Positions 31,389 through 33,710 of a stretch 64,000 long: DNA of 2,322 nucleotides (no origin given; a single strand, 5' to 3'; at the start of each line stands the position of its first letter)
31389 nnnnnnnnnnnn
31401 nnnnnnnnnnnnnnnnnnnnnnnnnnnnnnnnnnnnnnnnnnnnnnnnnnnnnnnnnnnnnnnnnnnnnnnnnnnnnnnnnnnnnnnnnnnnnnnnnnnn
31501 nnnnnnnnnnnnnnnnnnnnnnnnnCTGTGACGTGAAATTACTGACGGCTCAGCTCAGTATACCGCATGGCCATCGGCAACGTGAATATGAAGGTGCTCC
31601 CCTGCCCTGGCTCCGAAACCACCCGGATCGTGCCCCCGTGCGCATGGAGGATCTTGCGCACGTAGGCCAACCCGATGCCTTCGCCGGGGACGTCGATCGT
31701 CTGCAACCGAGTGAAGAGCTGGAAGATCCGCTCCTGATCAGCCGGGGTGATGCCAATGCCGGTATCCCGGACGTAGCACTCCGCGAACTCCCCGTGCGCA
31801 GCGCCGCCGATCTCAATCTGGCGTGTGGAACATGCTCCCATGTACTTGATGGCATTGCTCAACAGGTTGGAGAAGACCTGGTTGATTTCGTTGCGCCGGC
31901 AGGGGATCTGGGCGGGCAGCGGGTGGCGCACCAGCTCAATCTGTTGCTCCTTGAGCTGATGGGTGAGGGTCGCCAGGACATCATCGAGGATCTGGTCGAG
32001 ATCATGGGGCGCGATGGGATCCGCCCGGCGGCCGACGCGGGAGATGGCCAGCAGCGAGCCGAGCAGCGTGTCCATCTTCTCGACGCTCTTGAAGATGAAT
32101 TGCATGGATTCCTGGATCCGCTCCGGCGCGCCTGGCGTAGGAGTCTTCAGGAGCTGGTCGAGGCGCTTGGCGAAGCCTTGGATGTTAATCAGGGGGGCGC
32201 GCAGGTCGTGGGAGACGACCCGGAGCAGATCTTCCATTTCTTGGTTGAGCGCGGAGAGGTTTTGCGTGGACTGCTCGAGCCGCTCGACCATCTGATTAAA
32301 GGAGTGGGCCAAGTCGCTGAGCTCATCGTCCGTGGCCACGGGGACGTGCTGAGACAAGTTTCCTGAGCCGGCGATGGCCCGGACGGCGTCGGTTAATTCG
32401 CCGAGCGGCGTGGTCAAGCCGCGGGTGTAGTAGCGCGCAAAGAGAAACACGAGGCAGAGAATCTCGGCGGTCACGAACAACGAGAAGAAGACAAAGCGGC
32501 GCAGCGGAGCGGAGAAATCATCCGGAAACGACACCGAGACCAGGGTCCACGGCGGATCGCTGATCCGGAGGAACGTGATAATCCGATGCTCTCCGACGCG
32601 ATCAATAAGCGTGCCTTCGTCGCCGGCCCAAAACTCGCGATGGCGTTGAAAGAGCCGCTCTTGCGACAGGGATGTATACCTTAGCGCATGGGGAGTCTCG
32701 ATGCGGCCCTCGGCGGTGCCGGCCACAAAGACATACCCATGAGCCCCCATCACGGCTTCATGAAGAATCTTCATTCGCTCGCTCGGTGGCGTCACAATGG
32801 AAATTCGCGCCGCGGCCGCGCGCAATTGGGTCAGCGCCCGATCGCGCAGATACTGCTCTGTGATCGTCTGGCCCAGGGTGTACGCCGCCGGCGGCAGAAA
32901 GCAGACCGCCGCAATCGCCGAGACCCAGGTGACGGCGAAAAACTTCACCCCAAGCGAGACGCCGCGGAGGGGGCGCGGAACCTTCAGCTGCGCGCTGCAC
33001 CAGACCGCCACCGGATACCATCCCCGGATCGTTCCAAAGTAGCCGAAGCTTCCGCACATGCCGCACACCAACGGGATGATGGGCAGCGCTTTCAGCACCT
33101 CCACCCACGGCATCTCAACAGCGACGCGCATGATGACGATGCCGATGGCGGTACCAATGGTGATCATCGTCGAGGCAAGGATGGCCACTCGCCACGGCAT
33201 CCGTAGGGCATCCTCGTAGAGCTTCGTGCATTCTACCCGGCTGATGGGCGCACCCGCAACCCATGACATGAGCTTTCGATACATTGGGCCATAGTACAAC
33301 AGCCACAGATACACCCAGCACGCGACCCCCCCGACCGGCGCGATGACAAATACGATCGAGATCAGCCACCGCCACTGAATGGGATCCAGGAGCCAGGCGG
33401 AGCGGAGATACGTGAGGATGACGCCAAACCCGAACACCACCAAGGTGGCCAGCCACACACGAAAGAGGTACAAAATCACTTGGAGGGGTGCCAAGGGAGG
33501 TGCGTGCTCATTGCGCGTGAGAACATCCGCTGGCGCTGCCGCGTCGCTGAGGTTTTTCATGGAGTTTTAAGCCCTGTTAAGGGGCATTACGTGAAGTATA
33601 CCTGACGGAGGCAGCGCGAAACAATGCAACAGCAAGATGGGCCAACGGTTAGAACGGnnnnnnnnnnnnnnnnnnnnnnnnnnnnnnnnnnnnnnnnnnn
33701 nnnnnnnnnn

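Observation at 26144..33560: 7.4 kb signalling island: tandemly duplicated 6-TM sensor kinases with an intra-loop sensor domain, a REC-HK-degenerate-GGDEF-REC hybrid and three orphan receivers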

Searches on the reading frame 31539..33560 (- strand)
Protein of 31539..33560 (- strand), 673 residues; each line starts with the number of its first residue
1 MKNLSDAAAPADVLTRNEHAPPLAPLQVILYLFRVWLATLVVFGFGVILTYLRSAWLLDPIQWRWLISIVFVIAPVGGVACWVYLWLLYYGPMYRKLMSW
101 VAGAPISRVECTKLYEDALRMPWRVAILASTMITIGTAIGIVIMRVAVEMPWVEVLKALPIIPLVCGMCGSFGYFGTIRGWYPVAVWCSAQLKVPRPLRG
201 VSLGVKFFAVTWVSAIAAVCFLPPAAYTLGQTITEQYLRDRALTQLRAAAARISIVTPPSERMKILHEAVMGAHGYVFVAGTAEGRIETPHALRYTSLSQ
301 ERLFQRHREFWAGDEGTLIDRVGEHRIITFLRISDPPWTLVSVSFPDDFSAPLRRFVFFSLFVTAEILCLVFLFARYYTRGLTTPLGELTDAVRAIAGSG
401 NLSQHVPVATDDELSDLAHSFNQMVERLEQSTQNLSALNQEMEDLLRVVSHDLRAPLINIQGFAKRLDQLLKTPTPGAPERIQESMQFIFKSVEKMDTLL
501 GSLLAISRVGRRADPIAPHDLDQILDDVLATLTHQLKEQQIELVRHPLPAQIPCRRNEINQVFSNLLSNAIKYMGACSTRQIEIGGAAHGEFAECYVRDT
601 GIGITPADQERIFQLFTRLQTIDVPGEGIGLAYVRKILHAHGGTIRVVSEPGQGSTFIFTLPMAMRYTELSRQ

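Call 3: search_protein_families(library=pfam, proteins=[window:31539-33560:-], max_evalue=0.1)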
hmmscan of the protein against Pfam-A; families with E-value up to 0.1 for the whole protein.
window:31539-33560:- (673 aa): 5 families
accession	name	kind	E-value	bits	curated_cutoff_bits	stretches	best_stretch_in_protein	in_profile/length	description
PF02518.31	HATPase_c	-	5.5e-26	91.6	26.4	1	557-664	4-110/111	Histidine kinase-, DNA gyrase B-, and HSP90-like ATPase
PF00672.30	HAMP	-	4.5e-16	59.3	25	1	379-430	3-53/53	HAMP domain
PF00512.31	HisKA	-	1.2e-08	35.3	26.9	1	442-509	2-63/66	His Kinase A (phospho-acceptor) domain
PF14501.12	HATPase_c_5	-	0.03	14.7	22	1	558-648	5-89/102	GHKL domain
PF25767.1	ARM_TBCD_2nd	-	0.03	14.2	29.7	1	422-542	55-175/245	Tubulin-specific chaperone D-like, ARM repeats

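Call 4: search_protein_families(library=ncbifam, proteins=[window:31539-33560:-], max_evalue=0.1)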
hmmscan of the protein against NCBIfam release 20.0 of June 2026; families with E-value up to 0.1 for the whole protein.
window:31539-33560:- (673 aa): 91 families (the best 25 are shown)
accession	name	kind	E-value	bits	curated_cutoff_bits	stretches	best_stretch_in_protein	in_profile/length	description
NF046044.1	PnpS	equivalog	5.5e-42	144.2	400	1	441-662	169-390/390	two-component system histidine kinase PnpS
NF040691.1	MtrAB_MtrB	equivalog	2.6e-39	135.6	450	1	363-664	193-493/507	MtrAB system histidine kinase MtrB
NF033092.0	HK_WalK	equivalog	6.6e-38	130.7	725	2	439-663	369-594/594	cell wall metabolism sensor histidine kinase WalK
NF047465.1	hybrid_HK_LvrA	exception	1.3e-35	122.6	1200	1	412-662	574-817/819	hybrid histidine kinase/response regulator LvrA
TIGR02966.1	phoR_proteo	equivalog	3.2e-35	121.7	334.2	1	433-660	105-332/333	phosphate regulon sensor histidine kinase PhoR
NF006800.0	PRK09303.1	equivalog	1.8e-34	119.3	342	1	421-664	130-378/383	histidine kinase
NF045911.1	TCSHisKinNblS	equivalog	2e-34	119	1000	2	437-663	383-620/621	two-component system sensor histidine kinase NblS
TIGR02956.1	TMAO_torS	equivalog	9.6e-32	110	676.5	1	446-664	468-683/967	TMAO reductase system sensor histidine kinase/response regulator TorS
NF007004.0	PRK09467.1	equivalog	1.3e-31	109.9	415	1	328-664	130-437/440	two-component system sensor histidine kinase EnvZ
NF008468.0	PRK11360.1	equivalog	3.4e-31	108.3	646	1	446-665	400-610/616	two-component system sensor histidine kinase AtoS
TIGR01386.1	cztS_silS_copS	subfamily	2.8e-29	102.4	292.55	1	363-662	169-457/457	heavy metal sensor histidine kinase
NF041832.1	near_NosP_CTERM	subfamily_domain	1.3e-27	96.8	400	1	445-666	10-228/370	NahK/ErcS family hybrid sensor histidine kinase/response regulator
NF041880.1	EPS_EpsF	equivalog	2.9e-27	95.3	900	1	432-662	264-492/492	response regulator EpsF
NF008318.0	PRK11107.1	equivalog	3.1e-27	95.1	890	1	445-669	296-524/920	two-component sensor histidine kinase BarA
NF007837.0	PRK10549.1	equivalog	3.2e-27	95.4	603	1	370-665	176-460/466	envelope stress sensor histidine kinase BaeS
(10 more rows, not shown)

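Call 23: search_protein_families(library=pfam, alignment_id=A2, max_evalue=0.001)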
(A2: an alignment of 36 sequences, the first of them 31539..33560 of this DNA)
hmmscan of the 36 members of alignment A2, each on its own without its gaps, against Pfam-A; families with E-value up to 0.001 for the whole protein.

A. member 1, window:31539-33560:- (673 aa): 3 families
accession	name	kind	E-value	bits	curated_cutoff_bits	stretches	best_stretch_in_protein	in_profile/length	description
PF02518.31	HATPase_c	-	5.5e-26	91.6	26.4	1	557-664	4-110/111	Histidine kinase-, DNA gyrase B-, and HSP90-like ATPase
PF00672.30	HAMP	-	4.5e-16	59.3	25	1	379-430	3-53/53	HAMP domain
PF00512.31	HisKA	-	1.2e-08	35.3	26.9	1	442-509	2-63/66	His Kinase A (phospho-acceptor) domain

B. families by the number of members that match (of 36 scanned): 15 families
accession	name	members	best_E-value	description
PF00672.30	HAMP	28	1.5e-19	HAMP domain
PF02518.31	HATPase_c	23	7.9e-32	Histidine kinase-, DNA gyrase B-, and HSP90-like ATPase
PF00512.31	HisKA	22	5.6e-18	His Kinase A (phospho-acceptor) domain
PF13581.12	HATPase_c_2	6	7.6e-07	Histidine kinase-like ATPase domain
PF00072.30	Response_reg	4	1.7e-21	Response regulator receiver domain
PF00015.26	MCPsignal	3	2.5e-50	Methyl-accepting chemotaxis protein (MCP) signalling domain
PF01590.32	GAF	3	3.2e-14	GAF domain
PF02743.24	dCache_1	3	1.2e-07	Cache domain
PF13492.12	GAF_3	3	2.8e-07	GAF domain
PF14501.12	HATPase_c_5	3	4.9e-06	GHKL domain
PF13185.12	GAF_2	2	7.6e-10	GAF domain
PF07228.17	SpoIIE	1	1.7e-48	Stage II sporulation protein E (SpoIIE)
PF07730.19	HisKA_3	1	4.2e-14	Histidine kinase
PF07445.17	PriC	1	6.9e-05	Primosomal replication protein priC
PF17201.10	Cache_3-Cache_2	1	0.0004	Cache 3/Cache 2 fusion domain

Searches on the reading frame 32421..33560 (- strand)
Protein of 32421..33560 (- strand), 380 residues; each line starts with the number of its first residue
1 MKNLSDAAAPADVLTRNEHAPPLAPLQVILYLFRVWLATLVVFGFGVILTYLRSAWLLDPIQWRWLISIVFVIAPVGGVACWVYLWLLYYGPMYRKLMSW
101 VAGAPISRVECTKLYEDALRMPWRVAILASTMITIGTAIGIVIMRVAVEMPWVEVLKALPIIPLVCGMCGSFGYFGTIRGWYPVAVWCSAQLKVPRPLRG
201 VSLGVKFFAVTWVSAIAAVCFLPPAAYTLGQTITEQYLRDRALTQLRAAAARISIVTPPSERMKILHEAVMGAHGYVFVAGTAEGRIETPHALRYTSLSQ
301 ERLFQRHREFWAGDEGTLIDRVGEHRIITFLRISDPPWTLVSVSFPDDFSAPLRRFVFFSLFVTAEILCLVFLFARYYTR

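Call 7: find_homologous_proteins(query=window:32421-33560:-)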
Query window:32421-33560:- (380 aa): 1 proteins with E <= 0.001 among 8000 candidates.
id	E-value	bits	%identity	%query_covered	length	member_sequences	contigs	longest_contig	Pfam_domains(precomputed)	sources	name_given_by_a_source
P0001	8.9e-88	313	46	94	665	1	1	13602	PF00672.31,PF02518.32,PF00512.32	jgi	jgi:signal transduction histidine kinase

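Call 9: find_encoding_contigs(protein=P0001, flank=10000)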
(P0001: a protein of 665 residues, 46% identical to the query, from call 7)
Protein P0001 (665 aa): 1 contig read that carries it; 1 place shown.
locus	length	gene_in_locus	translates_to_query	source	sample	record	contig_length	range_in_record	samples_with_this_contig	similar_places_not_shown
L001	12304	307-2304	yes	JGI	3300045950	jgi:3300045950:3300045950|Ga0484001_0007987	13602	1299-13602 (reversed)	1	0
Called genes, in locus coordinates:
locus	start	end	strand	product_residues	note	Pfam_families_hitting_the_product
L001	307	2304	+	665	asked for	PF00672:HAMP, PF00512:HisKA, PF02518:HATPase_c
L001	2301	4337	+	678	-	PF00072:Response_reg, PF23198:PDE8A_N (faint), PF00512:HisKA, PF02518:HATPase_c, PF00990:GGDEF, PF00072:Response_reg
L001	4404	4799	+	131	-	PF00072:Response_reg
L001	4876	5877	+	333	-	PF13404:HTH_AsnC-type (weak), PF22451:NirdL-like_HTH, PF17805:AsnC_trans_reg2 (weak), PF22451:NirdL-like_HTH, PF17805:AsnC_trans_reg2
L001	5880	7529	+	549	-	PF03460:NIR_SIR_ferr, PF01077:NIR_SIR, PF03460:NIR_SIR_ferr, PF01077:NIR_SIR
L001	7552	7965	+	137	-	-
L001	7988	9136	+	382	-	PF00899:ThiF, PF00581:Rhodanese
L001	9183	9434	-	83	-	-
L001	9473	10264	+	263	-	PF02129:Peptidase_S15, PF12146:Hydrolase_4, PF00561:Abhydrolase_1, PF12697:Abhydrolase_6, PF03959:FSH1 (weak)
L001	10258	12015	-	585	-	PF00664:ABC_membrane, PF00005:ABC_tran, PF13304:AAA_21 (faint), PF02463:SMC_N (weak)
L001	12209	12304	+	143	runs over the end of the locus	PF02675:AdoMet_dc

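Call 20: predict_structure(alignment_id=A1)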
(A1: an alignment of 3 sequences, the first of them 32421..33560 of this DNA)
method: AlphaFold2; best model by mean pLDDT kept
length: 380 residues; sequences in the alignment: 3
mean_pLDDT: 49.0   pTM: 0.39
mean pLDDT of the five models: 49.0, 48.9, 43.8, 40.9, 36.6
residues with pLDDT >= 90: 0; 70-90: 36; 50-70: 151; < 50: 193
segments of 3 or more residues with pLDDT < 50: 1-20, 152-167, 197-201, 219-353, 374-380
pLDDT, mean of each block of 10 residues (from residue 1): 34 37 65 63 57 55 56 57 68 75 77 74 63 58 51 47 48 55 68 56 51 51 46 43 43 44 41 29 31 26 29 26 26 28 35 50 55 45
secondary structure, 60 per line:
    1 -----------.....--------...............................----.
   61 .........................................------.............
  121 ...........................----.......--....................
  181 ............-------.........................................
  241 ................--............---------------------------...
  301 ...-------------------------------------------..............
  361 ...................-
elements in order: H12-16 H25-55 H60-101 H108-147 H152-158 H161-192 H200-256 H259-270 H298-303 H347-379

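Call 21: search_protein_representatives(alignment_id=A1)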
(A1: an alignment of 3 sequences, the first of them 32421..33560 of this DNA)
Query: 3 sequences, 379 profile positions. Proteins with E-value up to 0.001 (for the whole library): 49; up to 1e-10: 20; up to 1e-30: 4. The best 49 are listed.
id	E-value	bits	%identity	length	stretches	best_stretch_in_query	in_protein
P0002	7.3e-137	472.7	-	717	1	17-379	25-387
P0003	1.1e-102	360.2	-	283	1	97-375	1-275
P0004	2.2e-82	293.4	-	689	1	30-379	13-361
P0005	1.8e-35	138.9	-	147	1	19-158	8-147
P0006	1.4e-29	119.6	-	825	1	39-361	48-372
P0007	1.4e-25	106.5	-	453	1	51-374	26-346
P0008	3.5e-24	101.8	-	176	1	17-126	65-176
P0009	8.8e-24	100.5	-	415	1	38-379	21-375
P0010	6.1e-21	91.1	-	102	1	20-118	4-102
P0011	1.2e-19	86.9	-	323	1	41-329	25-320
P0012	5.9e-18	81.3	-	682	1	38-369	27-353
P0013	1.3e-17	80.2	-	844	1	38-379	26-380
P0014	3.2e-17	78.9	-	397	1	42-376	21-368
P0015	5.7e-16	74.8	-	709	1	37-368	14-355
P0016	4.7e-15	71.8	-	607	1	40-376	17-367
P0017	3.7e-13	65.5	-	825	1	19-375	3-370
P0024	2.3e-09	53.0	-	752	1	35-379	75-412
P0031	3.4e-06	42.6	-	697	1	32-373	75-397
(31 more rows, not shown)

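Call 31: predict_structure(alignment_id=A3)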
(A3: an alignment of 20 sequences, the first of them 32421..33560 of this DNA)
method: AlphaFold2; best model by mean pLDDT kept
length: 380 residues; sequences in the alignment: 20
mean_pLDDT: 87.1   pTM: 0.79
mean pLDDT of the five models: 87.1, 86.9, 85.8, 84.6, 84.0
residues with pLDDT >= 90: 216; 70-90: 128; 50-70: 25; < 50: 11
segments of 3 or more residues with pLDDT < 50: 1-9
pLDDT, mean of each block of 10 residues (from residue 1): 45 52 82 93 92 90 92 93 94 92 89 90 91 92 91 89 90 91 87 73 83 86 90 95 96 90 94 94 87 89 67 88 90 90 93 90 92 87
secondary structure, 60 per line:
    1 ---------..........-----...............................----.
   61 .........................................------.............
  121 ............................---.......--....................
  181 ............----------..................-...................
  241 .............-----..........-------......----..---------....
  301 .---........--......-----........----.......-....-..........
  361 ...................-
elements in order: H10-19 H25-55 H60-101 H108-148 H152-158 H161-192 H203-220 H222-253 H259-268 E276-281 H298-301 H305-312 E315-320 E326-333 E338-344 H346-349 H351-379

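Call 38: fold_search(model_id=the predicted structure, library=pdb)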
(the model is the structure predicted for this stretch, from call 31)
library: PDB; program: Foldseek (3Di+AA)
matches with E <= 10: 314; with E <= 0.001: 0
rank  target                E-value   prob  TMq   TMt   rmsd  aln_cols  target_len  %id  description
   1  8bmv_A                2.6e-02  1.00  0.18  0.27   3.5        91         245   24  Ligand binding domain of the P. Putida receptor McpH in complex with Uric acid (released 2024-07-24)
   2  9a69_B                5.7e-02  1.00  0.25  0.15   3.5       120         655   12  Integrative model of MCPB-MCPC by crosslinking MS and deep learning (released 2024-09-18)
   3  6mni_A                6.6e-02  1.00  0.19  0.27   4.2        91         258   14  Structure of the tandem CACHE domain of PscC (released 2019-10-16)
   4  8bmv_B                8.0e-02  1.00  0.20  0.29   3.6        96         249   23  Ligand binding domain of the P. Putida receptor McpH in complex with Uric acid (released 2024-07-24)
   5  6mni_B                9.2e-02  1.00  0.18  0.26   4.5        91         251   14  Structure of the tandem CACHE domain of PscC (released 2019-10-16)
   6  3lib_H                9.6e-02  1.00  0.19  0.26   4.7       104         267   18  Crystal Structure of the extracellular domain of the putative histidine kinase mmHK1S-Z3 (released 2010-05-05)
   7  3lib_G                1.2e-01  1.00  0.19  0.26   4.6       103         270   17  Crystal Structure of the extracellular domain of the putative histidine kinase mmHK1S-Z3 (released 2010-05-05)
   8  3lib_A                1.3e-01  1.00  0.20  0.27   4.5       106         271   18  Crystal Structure of the extracellular domain of the putative histidine kinase mmHK1S-Z3 (released 2010-05-05)
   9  6ior_A                1.3e-01  0.99  0.19  0.28   5.3       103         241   16  The ligand binding domain of Mlp24 with asparagine (released 2019-03-20)
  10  3lif_A                1.4e-01  0.99  0.18  0.27   4.3        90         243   14  Crystal Structure of the extracellular domain of the putative histidine kinase rpHK1S-Z16 (released 2010-05-05)
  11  5ave                  1.4e-01  0.99  0.20  0.29   6.6       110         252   17  The ligand binding domain of Mlp37 with serine (released 2016-03-02)
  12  4k08                  1.5e-01  0.98  0.22  0.46   5.3       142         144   13  Periplasmic sensor domain of chemotaxis protein, Adeh_3718 (released 2013-07-17)
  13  9a65_B                1.5e-01  1.00  0.26  0.15   3.5       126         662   12  Integrative model of YVAQ-MCPB by crosslinking MS and deep learning (released 2024-09-18)
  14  6iou_A                1.5e-01  0.99  0.17  0.26   3.9        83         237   19  The ligand binding domain of Mlp24 with serine (released 2019-03-06)
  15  5c5k_A                1.6e-01  0.97  0.16  0.13   7.7       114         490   16  Structure of the Pfr form of a canonical phytochrome (released 2016-02-17)
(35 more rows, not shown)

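Call 70: list_cluster_members(proteins=[P0002, P0004, P0006, P0009, P0012, P0013, P0015, P0017, P0024, P0031])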
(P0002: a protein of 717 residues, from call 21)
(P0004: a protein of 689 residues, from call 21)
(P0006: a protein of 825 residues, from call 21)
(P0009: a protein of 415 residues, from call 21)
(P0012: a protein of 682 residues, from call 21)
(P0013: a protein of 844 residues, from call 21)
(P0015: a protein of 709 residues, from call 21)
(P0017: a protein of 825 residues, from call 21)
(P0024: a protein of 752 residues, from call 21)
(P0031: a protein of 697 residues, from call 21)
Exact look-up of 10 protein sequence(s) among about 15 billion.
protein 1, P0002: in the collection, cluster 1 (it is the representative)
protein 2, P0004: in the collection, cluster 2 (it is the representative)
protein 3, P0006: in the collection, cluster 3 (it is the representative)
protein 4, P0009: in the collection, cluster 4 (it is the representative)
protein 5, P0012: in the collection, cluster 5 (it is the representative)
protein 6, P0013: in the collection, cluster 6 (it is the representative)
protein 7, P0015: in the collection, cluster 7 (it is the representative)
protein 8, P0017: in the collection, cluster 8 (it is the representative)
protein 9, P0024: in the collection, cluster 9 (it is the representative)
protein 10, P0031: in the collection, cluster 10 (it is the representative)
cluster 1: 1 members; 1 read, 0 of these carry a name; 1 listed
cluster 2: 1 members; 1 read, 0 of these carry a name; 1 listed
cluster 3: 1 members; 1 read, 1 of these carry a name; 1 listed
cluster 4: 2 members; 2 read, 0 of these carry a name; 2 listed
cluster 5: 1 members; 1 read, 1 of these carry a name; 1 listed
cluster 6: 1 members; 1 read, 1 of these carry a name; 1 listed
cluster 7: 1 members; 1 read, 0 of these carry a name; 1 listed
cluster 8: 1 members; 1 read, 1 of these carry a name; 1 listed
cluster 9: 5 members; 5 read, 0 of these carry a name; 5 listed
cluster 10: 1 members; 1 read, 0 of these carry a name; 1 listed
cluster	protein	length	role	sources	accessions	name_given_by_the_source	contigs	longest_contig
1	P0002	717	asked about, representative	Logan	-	-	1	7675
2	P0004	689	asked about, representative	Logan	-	-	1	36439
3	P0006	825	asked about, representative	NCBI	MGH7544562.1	MAG: hybrid sensor histidine kinase/response regulator [Gemmatimonadota bacterium]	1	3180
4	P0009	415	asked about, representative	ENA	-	-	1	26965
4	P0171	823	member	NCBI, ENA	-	-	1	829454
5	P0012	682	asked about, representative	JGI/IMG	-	signal transduction histidine kinase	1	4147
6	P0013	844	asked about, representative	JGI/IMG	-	signal transduction histidine kinase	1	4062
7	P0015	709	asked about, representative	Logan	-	-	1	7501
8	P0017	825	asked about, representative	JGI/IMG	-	signal transduction histidine kinase/ActR/RegA family two-component response regulator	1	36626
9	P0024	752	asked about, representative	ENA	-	-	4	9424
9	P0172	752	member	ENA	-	-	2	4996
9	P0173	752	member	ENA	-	-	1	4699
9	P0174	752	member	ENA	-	-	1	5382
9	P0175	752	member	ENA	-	-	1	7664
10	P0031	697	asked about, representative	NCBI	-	-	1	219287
